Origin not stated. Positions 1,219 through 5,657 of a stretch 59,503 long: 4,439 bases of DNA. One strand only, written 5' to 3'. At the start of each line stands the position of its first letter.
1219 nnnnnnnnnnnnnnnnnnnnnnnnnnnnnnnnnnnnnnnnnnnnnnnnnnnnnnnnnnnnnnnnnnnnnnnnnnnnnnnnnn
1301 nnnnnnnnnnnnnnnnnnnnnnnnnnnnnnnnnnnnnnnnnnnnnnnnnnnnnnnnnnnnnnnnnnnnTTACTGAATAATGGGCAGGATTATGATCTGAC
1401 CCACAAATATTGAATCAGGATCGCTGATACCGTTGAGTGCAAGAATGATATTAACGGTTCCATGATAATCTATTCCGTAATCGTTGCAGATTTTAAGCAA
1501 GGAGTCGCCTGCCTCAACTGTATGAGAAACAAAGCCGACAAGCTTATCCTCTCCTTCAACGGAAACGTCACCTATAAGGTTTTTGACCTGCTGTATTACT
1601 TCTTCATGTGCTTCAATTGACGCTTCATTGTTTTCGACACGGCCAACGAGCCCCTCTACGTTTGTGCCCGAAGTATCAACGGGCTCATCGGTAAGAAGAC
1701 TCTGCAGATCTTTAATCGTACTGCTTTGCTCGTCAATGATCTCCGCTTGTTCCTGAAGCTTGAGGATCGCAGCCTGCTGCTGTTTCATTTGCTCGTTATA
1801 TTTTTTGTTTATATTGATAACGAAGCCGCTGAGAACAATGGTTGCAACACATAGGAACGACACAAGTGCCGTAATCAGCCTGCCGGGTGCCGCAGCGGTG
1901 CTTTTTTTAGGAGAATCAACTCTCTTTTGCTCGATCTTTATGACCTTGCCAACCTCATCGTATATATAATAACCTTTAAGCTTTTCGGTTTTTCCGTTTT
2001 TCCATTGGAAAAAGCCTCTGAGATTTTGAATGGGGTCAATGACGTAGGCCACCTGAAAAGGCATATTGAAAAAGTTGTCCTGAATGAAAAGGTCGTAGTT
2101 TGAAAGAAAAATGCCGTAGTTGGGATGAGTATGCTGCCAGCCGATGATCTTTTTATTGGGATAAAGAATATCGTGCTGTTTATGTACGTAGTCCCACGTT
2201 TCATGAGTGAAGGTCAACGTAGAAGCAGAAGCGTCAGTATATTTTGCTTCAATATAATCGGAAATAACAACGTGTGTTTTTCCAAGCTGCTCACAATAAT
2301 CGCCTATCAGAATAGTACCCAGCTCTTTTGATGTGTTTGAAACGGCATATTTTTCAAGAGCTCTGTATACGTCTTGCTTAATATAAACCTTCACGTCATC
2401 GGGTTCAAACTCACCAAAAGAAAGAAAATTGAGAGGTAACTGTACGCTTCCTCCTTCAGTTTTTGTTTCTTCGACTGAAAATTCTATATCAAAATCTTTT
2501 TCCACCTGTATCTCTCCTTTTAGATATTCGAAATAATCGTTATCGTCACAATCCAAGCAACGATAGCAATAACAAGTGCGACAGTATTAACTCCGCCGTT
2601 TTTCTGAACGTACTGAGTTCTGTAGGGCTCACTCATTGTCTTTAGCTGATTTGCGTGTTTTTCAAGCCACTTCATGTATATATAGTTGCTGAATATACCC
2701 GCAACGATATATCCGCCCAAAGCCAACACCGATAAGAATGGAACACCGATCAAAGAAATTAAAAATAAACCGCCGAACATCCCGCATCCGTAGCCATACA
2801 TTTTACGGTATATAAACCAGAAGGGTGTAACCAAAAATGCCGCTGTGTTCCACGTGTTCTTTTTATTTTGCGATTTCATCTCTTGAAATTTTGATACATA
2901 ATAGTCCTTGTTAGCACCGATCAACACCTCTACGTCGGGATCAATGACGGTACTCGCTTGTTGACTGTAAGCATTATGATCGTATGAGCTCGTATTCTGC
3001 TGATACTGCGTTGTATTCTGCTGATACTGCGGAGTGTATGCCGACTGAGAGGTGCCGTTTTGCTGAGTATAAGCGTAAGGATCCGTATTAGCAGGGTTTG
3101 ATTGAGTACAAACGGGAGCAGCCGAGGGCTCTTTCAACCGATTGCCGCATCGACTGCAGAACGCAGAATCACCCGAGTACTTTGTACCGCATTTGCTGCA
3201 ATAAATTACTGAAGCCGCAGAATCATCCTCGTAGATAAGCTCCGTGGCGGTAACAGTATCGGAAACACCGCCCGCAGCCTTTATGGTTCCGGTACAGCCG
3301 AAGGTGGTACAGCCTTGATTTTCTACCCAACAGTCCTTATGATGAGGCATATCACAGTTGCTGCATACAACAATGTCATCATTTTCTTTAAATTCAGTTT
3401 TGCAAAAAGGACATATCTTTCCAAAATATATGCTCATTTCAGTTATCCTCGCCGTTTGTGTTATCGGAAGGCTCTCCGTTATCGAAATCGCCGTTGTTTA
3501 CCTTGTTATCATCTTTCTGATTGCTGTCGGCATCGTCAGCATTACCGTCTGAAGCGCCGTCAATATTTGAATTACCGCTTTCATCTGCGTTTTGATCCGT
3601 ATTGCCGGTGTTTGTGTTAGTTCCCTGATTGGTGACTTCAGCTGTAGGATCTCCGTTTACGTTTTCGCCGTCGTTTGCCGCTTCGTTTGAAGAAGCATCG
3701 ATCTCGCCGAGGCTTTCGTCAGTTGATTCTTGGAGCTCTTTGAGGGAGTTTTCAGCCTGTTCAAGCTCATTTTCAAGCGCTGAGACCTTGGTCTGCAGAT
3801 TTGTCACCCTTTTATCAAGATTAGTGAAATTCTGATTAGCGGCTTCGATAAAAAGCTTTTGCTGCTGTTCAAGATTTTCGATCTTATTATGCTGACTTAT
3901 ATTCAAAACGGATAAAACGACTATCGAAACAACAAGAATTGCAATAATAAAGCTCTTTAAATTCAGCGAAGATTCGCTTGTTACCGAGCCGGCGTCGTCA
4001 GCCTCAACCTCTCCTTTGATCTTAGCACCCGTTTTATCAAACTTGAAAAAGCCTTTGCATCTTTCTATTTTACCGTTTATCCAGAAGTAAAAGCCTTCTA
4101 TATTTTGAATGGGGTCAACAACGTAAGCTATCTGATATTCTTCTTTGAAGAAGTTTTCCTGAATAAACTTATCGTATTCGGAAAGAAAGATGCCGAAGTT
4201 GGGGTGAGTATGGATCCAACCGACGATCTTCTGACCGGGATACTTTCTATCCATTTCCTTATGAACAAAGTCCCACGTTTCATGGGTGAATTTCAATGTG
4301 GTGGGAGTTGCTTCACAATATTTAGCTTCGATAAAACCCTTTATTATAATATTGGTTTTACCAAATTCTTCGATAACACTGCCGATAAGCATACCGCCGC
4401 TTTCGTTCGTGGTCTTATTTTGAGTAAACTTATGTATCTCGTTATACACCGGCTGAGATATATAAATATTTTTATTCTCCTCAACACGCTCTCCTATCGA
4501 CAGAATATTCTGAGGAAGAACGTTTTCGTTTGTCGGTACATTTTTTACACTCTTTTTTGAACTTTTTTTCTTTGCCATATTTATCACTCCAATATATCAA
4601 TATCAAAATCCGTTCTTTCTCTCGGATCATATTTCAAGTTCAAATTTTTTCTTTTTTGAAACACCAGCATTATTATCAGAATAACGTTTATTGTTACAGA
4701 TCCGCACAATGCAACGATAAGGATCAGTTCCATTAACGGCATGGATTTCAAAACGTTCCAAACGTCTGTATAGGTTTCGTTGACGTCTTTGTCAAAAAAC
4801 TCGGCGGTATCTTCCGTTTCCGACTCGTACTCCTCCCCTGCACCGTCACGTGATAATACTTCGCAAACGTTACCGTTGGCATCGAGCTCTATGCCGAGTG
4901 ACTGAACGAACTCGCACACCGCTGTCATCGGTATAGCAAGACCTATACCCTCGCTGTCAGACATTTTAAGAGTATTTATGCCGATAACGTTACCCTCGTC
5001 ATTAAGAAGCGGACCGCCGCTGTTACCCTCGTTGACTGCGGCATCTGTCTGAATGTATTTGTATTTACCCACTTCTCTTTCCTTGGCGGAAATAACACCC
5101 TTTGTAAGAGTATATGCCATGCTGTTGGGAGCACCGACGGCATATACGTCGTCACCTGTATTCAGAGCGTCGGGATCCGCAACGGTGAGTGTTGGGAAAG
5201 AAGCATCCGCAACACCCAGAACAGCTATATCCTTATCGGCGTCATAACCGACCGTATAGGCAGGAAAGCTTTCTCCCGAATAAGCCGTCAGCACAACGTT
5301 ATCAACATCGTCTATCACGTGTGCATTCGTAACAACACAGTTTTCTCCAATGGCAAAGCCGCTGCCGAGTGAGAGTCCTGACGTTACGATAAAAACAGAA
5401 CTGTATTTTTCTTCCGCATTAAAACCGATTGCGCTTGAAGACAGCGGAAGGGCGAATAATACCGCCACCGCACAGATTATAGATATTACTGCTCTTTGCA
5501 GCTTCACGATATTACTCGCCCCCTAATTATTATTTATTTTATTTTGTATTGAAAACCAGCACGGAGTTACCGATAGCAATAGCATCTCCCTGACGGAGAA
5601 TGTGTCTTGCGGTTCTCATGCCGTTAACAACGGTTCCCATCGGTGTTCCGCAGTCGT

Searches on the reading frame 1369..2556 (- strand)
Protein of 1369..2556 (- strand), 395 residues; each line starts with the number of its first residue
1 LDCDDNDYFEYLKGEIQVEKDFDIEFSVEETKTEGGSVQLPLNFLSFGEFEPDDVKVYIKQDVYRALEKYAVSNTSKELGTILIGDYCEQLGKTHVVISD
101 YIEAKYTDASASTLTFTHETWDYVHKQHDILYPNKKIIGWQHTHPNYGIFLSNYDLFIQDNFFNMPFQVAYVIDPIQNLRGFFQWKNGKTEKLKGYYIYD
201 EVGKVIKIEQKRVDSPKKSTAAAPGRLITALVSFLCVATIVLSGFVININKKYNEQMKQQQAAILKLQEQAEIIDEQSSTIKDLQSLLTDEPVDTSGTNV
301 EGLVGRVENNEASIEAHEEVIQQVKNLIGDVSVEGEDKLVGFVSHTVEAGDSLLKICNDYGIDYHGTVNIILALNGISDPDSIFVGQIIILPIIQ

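Call 3: search_protein_families(library=pfam, proteins=[window:1369-2556:-], max_evalue=0.01)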
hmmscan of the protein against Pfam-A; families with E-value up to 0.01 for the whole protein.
window:1369-2556:- (395 aa): 2 families
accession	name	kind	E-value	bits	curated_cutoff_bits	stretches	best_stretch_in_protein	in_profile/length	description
PF01476.26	LysM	-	5.4e-10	39.5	20.9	1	345-392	1-43/43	LysM domain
PF01398.27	JAB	-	4.7e-06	26.9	22.5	1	56-162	5-111/117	JAB1/Mov34/MPN/PAD-1 ubiquitin protease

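Call 4: search_protein_families(library=padloc, proteins=[window:1369-2556:-], max_evalue=0.01)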
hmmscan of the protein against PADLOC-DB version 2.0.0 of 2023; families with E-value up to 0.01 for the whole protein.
window:1369-2556:- (395 aa): 4 families
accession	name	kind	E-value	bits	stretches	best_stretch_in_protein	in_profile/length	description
PDLC00890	JAB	-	1.4e-11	42.2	1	53-156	8-109/157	JAB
PDLC00887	JAB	-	3.1e-05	22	1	44-146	3-104/160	JAB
PDLC00894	JAB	-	0.00036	18.6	1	50-148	8-107/158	JAB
PDLC00889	JAB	-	0.0019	15.8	1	55-117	19-78/168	JAB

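Call 33: search_protein_families(library=ncbifam, proteins=[window:1369-2556:-], max_evalue=0.001)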
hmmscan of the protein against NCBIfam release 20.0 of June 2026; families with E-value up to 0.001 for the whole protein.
window:1369-2556:- (395 aa): 3 families
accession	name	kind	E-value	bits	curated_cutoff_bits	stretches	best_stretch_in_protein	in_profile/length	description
NF010723.1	PRK14125.1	equivalog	6.2e-06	26.1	60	1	337-393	27-86/87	cell division suppressor protein YneA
NF008399.0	PRK11198.1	equivalog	1.3e-05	25.7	134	1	244-392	5-146/149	peptidoglycan-binding protein LysM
TIGR02899.1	spore_safA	subfamily_domain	0.00088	19.2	67.85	0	347-392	1-43/44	SafA/ExsA family spore coat assembly protein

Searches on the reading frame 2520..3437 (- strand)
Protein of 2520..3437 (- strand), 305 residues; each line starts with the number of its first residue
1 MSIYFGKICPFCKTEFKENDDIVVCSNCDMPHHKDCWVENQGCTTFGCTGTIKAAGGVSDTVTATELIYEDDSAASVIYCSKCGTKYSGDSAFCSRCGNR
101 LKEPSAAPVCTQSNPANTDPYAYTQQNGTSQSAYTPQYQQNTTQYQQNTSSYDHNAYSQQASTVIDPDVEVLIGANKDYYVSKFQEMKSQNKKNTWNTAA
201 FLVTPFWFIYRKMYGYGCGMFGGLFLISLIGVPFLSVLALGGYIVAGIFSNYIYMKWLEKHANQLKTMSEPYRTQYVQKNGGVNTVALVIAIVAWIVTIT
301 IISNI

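Call 3: search_protein_families(library=pfam, proteins=[window:2520-3437:-], max_evalue=0.01)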
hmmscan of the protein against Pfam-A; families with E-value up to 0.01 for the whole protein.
window:2520-3437:- (305 aa): 6 families
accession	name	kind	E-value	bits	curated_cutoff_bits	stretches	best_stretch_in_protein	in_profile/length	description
PF14446.12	Prok-RING_1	-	4.5e-14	52.6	29.1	1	4-46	2-44/54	Prokaryotic RING finger family 1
PF13240.11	Zn_Ribbon_1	-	4.4e-06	26.8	25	1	79-101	1-23/23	zinc-ribbon domain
PF10947.13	DUF2628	-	3.1e-05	24.8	23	1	182-230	9-57/93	Protein of unknown function (DUF2628)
PF12773.13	DZR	-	0.00048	20.7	27.3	1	80-118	1-38/45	Double zinc ribbon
PF13248.11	Zn_ribbon_3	-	0.0025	17.7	27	1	78-101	3-26/26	zinc-ribbon domain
PF18912.6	DZR_2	-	0.0027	17.9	27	0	80-112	10-41/56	Double zinc ribbon domain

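Call 4: search_protein_families(library=padloc, proteins=[window:2520-3437:-], max_evalue=0.01)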
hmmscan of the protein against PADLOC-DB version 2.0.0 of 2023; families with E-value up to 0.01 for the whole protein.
window:2520-3437:- (305 aa): 0 families

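Call 33: search_protein_families(library=ncbifam, proteins=[window:2520-3437:-], max_evalue=0.001)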
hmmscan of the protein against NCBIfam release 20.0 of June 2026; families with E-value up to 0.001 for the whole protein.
window:2520-3437:- (305 aa): 0 families

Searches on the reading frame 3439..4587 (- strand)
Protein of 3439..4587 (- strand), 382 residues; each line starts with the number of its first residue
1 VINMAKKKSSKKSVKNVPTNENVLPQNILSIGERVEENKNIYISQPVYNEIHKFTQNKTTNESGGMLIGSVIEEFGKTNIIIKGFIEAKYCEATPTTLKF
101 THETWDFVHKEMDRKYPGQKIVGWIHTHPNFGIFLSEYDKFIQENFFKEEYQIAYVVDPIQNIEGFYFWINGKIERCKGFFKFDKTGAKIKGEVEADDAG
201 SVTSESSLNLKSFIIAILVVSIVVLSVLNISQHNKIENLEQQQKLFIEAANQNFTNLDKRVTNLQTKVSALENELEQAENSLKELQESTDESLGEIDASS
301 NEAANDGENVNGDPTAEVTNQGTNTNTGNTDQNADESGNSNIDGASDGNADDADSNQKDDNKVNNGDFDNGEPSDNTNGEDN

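Call 3: search_protein_families(library=pfam, proteins=[window:3439-4587:-], max_evalue=0.01)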
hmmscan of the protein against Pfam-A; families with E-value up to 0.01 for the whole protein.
window:3439-4587:- (382 aa): 5 families
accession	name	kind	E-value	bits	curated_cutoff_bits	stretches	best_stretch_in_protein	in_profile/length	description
PF01398.27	JAB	-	1.4e-07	31.8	22.5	1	38-146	3-111/117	JAB1/Mov34/MPN/PAD-1 ubiquitin protease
PF14584.11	DUF4446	-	8e-06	26.4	27.4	1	214-296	2-82/150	Protein of unknown function (DUF4446)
PF14464.11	Prok-JAB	-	1.3e-05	25.5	25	1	45-140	2-87/114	Prokaryotic homologs of the JAB domain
PF06785.16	UPF0242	-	0.0011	19.5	33.5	1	218-290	44-121/194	Uncharacterised protein family (UPF0242) N-terminus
PF00261.25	Tropomyosin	-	0.004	17.1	38.6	1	237-299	19-81/242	Tropomyosin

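Call 4: search_protein_families(library=padloc, proteins=[window:3439-4587:-], max_evalue=0.01)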
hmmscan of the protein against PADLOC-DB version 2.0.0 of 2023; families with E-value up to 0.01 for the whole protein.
window:3439-4587:- (382 aa): 11 families
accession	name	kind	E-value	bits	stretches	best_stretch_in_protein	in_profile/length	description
PDLC00890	JAB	-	2.6e-08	31.5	1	36-140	7-109/157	JAB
PDLC00896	JAB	-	1e-07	29.8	1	36-171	8-143/159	JAB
PDLC00902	JAB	-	2.1e-07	28.7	1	36-157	11-131/159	JAB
PDLC00887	JAB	-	1.1e-06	26.7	1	36-130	11-104/160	JAB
PDLC00909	JAB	-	2.3e-05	22.1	1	35-140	14-119/168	JAB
PDLC00894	JAB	-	3.5e-05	21.9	1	37-130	11-105/158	JAB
PDLC00899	JAB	-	0.00013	19.7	1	38-161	14-138/160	JAB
PDLC02740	PbeC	-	0.00069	16.6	1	227-308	191-272/648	PbeC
PDLC00889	JAB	-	0.00073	17.1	1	38-129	18-106/168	JAB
PDLC00901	JAB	-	0.005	14.7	0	28-140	6-117/163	JAB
PDLC00905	JAB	-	0.0075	14.5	0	41-157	3-119/154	JAB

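Call 33: search_protein_families(library=ncbifam, proteins=[window:3439-4587:-], max_evalue=0.001)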
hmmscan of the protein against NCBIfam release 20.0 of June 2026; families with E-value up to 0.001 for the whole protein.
window:3439-4587:- (382 aa): 0 families

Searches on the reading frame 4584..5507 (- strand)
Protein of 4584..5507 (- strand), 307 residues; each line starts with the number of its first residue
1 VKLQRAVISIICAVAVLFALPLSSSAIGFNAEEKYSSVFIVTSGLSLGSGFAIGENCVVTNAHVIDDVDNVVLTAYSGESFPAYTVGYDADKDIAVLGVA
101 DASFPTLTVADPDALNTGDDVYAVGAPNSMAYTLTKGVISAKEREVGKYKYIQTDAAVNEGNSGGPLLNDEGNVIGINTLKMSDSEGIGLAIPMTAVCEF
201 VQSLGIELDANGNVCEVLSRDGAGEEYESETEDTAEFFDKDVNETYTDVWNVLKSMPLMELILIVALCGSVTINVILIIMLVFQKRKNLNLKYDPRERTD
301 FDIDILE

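Call 3: search_protein_families(library=pfam, proteins=[window:4584-5507:-], max_evalue=0.01)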
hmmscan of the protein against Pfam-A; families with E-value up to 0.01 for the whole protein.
window:4584-5507:- (307 aa): 3 families
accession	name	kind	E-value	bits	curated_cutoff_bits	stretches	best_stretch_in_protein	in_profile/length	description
PF13365.12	Trypsin_2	-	1.9e-31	110.1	27.6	1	48-177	1-144/144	Trypsin-like peptidase domain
PF00089.32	Trypsin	-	1.8e-17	64.4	20.6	1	41-197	20-216/220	Trypsin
PF05579.19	Peptidase_S32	-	0.0089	15.7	24.7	0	36-190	104-235/297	Equine arteritis virus serine endopeptidase S32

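Call 4: search_protein_families(library=padloc, proteins=[window:4584-5507:-], max_evalue=0.01)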
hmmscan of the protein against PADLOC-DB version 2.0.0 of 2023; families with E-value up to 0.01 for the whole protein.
window:4584-5507:- (307 aa): 5 families
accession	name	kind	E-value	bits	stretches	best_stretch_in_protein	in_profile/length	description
PDLC02960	RT-Protease_XI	-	2.6e-20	70.9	1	32-201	332-504/506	single gene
PDLC02959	RT-Protease_XI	-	7.3e-20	69.4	1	33-202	335-509/510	single gene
PDLC03855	LmuA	-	2.7e-09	34.9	1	38-206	11-200/425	-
PDLC04593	PDC-M35A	-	4.4e-08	31.2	1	46-177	21-177/216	-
PDLC00169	HamA1|HamA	-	6.4e-06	22.9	1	36-183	12-175/483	DUF1837 domain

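Call 33: search_protein_families(library=ncbifam, proteins=[window:4584-5507:-], max_evalue=0.001)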
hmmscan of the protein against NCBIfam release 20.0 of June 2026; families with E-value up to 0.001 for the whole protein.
window:4584-5507:- (307 aa): 12 families
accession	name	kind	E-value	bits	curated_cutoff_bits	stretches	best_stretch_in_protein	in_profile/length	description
TIGR02037.1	degP_htrA_DO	subfamily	4.7e-51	174.1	416.2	1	45-204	59-227/434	Do family serine endopeptidase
NF041521.1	HhoA_HhoB_HtrA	equivalog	5.7e-42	144.2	450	1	47-204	58-223/335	HhoA/HhoB/HtrA family serine endopeptidase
NF047968.1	SerProtHtrA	equivalog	7.4e-35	120.9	470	1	28-202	68-254/357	serine protease HtrA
TIGR02038.1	protease_degS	equivalog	2.5e-33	115.7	422.95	1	46-197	78-239/351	outer membrane-stress sensor serine endopeptidase DegS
NF008147.1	PRK10898.1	equivalog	2.5e-32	112.4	408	1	46-200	78-243/352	outer membrane-stress sensor serine endopeptidase DegS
NF007526.1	PRK10139.1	equivalog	5.6e-29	101.1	756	1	47-202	92-257/456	serine endoprotease DegQ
NF008189.1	PRK10942.1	equivalog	8.8e-29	100.3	720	1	46-202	113-279/477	serine endoprotease DegP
NF033740.0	MarP_fam_protase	equivalog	3.6e-26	92.1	250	1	47-202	212-375/390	MarP family serine protease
NF050055.1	SerProtHtrAMycob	equivalog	5e-24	85.1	800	1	46-204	227-406/502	serine protease HtrA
NF040960.1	MamE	equivalog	1.4e-22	80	800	1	45-202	121-291/659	magnetosome formation protease MamE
NF053637.1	SerProtHtrAspr2045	equivalog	3.6e-22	78.8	650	1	57-204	118-282/394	serine protease HtrA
NF040961.1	MamO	equivalog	8.6e-15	54.1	800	1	44-223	97-285/648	magnetosome protein MamO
